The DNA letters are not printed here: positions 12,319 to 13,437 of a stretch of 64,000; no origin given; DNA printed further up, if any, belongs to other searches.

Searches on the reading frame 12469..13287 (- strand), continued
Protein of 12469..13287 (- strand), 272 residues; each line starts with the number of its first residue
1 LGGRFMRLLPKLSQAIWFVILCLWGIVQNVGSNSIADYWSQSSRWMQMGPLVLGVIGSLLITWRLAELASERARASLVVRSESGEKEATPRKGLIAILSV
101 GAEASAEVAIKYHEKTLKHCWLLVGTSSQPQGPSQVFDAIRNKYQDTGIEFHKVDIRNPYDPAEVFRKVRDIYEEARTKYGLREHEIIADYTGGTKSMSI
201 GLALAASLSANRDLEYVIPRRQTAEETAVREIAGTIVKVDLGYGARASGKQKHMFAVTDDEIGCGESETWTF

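Call 49: fold_search(model_id=the predicted structure, library=pdb)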
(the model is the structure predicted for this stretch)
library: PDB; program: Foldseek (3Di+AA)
matches with E <= 10: 1794; with E <= 0.001: 80
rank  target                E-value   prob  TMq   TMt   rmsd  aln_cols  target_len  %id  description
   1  8t66_A                6.8e-10  1.00  0.47  0.77   3.2       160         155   22  cA6 bound Cam1 (released 2024-01-10)
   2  8t66_B                2.3e-09  1.00  0.48  0.79   2.7       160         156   21  cA6 bound Cam1 (released 2024-01-10)
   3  8t65_B                2.8e-09  1.00  0.48  0.80   2.9       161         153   22  cA4 bound Cam1 (released 2024-01-10)
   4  8t65_A                3.6e-09  1.00  0.46  0.76   2.6       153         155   21  cA4 bound Cam1 (released 2024-01-10)
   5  8t64_B                3.2e-08  1.00  0.39  0.75   5.3       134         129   25  Apo Cam1(42-206) (released 2024-01-10)
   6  8t64_D                5.0e-08  1.00  0.38  0.69   2.9       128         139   24  Apo Cam1(42-206) (released 2024-01-10)
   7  8t64_A                1.4e-07  1.00  0.39  0.76   5.5       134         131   24  Apo Cam1(42-206) (released 2024-01-10)
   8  8t64_C                2.3e-07  1.00  0.37  0.70   6.1       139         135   24  Apo Cam1(42-206) (released 2024-01-10)
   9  8jh1_B                7.4e-07  1.00  0.46  0.28   3.1       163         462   20  Crystal Structure of the Csm6 Y161A mutant from Thermus thermophilus HB8 in complex with cyclic-tetraadenylate (cA4) (released 2023-12-13)
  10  6sce_A                1.2e-06  1.00  0.39  0.18  12.9       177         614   20  Structure of a Type III CRISPR defence DNA nuclease activated by cyclic oligoadenylate (released 2020-02-19)
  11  6xl1_A                4.4e-06  1.00  0.36  0.27   3.6       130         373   18  crystal structure of cA4-activated Card1(D294N) (released 2020-12-30)
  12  8htw_B                8.4e-06  1.00  0.35  0.49  15.6       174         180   21  Crystal Structure of the ring nuclease Sso2081 Y133F mutant from Saccharolobus solfataricus in its apo form (released 2023-02-15)
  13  6wxw_A                9.6e-06  1.00  0.37  0.28   3.7       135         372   20  crystal structure of apo Card1 (released 2020-12-30)
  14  8bao_B                1.0e-05  1.00  0.37  0.27   2.6       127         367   17  Dysgonamonadaceae bacterium CRISPR ancillary nuclease 2 (released 2022-11-30)
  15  6tug_G                1.0e-05  1.00  0.44  0.30   6.1       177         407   15  Enterococcus italicus Csm6 bound to cyclic hexa-2'-fluoro-hexa-dAMP (released 2020-02-26)
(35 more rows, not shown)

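Call 52: search_solved_structures(query=A3, max_evalue=0.1, show_alignments=3)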
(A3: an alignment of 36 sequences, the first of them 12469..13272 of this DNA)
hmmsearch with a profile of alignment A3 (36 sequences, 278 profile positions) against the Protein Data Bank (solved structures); distinct sequences matched with E-value up to 0.1: 0.
